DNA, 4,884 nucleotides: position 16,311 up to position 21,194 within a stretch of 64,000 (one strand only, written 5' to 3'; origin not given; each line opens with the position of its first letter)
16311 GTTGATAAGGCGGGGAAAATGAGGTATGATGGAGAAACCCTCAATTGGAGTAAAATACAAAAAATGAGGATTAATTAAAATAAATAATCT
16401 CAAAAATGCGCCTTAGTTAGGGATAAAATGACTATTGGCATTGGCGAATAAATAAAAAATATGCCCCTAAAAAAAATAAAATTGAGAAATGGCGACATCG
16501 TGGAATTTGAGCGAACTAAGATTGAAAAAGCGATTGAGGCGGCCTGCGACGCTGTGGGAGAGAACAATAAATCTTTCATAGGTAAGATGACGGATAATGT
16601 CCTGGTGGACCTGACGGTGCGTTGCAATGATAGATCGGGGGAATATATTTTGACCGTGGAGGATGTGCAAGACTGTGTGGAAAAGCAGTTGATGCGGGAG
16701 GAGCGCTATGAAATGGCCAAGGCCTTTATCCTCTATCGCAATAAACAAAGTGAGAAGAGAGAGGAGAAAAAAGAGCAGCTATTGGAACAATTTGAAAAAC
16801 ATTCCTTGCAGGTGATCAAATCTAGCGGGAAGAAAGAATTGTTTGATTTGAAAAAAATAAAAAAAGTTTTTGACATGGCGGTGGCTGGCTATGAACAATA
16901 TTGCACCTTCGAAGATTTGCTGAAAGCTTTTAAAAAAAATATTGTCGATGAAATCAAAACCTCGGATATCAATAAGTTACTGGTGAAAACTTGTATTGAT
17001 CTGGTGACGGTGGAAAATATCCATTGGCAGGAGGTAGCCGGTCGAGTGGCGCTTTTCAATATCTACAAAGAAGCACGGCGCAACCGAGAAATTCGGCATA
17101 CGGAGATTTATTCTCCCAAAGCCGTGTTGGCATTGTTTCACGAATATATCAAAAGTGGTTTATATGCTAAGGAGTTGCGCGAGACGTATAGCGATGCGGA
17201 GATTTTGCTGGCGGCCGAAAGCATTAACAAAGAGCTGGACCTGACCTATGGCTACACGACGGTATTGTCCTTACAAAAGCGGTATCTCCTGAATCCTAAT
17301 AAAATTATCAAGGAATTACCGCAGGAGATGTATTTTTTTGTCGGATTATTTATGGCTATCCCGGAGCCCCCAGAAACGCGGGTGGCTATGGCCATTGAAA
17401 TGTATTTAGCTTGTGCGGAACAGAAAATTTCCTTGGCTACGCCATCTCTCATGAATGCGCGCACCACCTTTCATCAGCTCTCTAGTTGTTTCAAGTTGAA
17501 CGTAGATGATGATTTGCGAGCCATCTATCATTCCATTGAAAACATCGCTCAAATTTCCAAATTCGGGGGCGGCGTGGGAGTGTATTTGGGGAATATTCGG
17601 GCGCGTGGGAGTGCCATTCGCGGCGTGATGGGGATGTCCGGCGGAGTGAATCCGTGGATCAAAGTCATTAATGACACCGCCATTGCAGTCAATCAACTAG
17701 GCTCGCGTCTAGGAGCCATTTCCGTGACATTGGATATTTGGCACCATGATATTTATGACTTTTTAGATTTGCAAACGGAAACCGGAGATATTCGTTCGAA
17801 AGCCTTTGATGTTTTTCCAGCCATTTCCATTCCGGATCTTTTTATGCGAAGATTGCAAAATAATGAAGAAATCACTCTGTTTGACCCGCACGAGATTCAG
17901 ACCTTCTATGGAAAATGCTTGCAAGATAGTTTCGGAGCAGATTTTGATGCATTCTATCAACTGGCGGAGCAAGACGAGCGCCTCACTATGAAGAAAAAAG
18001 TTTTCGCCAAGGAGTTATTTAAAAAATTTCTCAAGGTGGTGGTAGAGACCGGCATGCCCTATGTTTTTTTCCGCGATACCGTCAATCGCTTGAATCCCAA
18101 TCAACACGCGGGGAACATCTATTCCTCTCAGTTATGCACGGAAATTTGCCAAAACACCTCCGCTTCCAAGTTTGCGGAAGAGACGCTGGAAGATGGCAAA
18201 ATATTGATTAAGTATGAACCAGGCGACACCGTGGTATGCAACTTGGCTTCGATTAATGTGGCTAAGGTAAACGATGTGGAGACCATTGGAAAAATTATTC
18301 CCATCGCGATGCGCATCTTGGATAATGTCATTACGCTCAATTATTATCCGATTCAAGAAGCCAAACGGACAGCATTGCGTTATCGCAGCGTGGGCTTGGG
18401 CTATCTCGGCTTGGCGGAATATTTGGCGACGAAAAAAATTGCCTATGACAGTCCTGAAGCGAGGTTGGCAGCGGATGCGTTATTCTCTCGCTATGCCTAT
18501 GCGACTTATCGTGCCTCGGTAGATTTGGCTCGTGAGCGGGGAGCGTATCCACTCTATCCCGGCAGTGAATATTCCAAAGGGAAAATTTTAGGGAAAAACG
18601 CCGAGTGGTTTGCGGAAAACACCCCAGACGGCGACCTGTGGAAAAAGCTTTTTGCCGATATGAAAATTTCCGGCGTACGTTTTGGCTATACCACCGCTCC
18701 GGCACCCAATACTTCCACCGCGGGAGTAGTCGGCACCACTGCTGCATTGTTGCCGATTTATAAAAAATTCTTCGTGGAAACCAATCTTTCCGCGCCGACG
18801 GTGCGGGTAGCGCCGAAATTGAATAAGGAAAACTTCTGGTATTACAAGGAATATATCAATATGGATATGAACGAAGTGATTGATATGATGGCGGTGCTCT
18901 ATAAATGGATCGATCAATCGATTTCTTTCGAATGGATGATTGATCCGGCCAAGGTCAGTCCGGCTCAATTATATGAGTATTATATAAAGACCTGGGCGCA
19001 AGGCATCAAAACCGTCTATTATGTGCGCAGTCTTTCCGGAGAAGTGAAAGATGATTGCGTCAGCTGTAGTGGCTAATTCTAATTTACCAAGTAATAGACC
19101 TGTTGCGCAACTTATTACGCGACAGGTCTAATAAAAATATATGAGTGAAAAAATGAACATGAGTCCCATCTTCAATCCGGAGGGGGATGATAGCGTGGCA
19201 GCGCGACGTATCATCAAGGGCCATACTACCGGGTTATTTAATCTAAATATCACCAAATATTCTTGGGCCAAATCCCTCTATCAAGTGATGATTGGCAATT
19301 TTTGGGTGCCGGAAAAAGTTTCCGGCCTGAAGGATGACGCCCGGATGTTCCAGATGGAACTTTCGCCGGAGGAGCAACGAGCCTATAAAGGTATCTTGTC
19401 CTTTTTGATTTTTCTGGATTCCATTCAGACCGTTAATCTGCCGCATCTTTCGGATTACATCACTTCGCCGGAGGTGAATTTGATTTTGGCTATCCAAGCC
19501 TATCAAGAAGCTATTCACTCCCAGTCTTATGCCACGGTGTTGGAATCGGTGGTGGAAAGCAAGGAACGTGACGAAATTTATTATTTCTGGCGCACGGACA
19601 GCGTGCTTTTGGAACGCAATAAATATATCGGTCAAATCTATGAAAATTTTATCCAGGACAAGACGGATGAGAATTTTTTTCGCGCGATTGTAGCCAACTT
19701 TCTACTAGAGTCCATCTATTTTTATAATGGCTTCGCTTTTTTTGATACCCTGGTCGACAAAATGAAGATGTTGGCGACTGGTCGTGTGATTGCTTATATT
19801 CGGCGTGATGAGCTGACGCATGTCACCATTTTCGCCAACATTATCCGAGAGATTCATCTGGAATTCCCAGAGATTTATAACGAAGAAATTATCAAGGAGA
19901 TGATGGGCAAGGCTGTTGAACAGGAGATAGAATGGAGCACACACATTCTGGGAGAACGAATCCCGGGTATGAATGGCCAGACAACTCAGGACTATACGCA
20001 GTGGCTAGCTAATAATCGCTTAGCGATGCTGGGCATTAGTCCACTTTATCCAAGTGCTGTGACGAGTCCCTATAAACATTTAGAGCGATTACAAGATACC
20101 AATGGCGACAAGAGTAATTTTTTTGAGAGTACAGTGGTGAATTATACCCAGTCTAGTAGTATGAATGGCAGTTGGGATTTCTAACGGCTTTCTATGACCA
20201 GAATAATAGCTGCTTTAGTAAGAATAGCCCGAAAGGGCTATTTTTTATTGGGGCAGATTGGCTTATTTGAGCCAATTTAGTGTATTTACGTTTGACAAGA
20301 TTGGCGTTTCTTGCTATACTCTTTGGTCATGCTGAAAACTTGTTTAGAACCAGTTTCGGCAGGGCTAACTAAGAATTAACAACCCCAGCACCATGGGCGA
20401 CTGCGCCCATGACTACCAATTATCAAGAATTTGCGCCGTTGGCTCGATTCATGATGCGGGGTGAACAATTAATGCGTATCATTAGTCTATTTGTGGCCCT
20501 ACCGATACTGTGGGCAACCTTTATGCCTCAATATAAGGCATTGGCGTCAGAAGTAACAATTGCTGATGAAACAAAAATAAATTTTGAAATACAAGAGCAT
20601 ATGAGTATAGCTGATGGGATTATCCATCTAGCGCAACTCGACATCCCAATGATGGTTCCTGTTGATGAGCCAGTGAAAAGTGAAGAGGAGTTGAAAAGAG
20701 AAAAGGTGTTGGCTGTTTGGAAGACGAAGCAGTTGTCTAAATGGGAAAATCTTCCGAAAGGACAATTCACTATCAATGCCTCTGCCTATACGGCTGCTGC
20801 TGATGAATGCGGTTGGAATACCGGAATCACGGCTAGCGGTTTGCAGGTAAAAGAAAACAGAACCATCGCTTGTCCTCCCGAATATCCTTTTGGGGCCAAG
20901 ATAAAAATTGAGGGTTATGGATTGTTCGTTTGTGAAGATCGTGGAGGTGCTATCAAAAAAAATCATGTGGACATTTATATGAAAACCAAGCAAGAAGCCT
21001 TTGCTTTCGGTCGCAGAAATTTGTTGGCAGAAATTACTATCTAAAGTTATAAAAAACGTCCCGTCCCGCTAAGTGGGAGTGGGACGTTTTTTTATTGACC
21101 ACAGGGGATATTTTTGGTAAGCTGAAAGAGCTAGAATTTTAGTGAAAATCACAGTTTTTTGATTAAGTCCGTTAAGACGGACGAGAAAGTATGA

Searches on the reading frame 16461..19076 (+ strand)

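Call 6: search_protein_families(library=pfam, proteins=[window:16461-19076:+], max_evalue=0.001)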
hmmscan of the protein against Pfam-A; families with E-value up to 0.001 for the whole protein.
window:16461-19076:+ (871 aa): 3 families
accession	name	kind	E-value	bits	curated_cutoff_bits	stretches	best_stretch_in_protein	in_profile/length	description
PF02867.20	Ribonuc_red_lgC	-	4e-140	468.4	23.9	1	341-855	1-523/523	Ribonucleotide reductase, barrel domain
PF03477.21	ATP-cone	-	1.9e-25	89.7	25.8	2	5-97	2-87/88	ATP cone domain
PF00317.26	Ribonuc_red_lgN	-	7e-13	48.9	28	1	263-336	3-75/77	Ribonucleotide reductase, all-alpha domain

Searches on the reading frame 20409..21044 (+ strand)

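Call 42: search_protein_families(library=pfam, proteins=[window:20409-21044:+], max_evalue=0.01)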
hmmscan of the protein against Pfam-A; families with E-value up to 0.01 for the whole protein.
window:20409-21044:+ (211 aa): 1 family
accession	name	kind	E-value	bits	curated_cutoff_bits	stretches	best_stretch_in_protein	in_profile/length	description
PF06725.17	3D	-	6.4e-11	42.8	23.8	1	151-203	1-64/72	3D domain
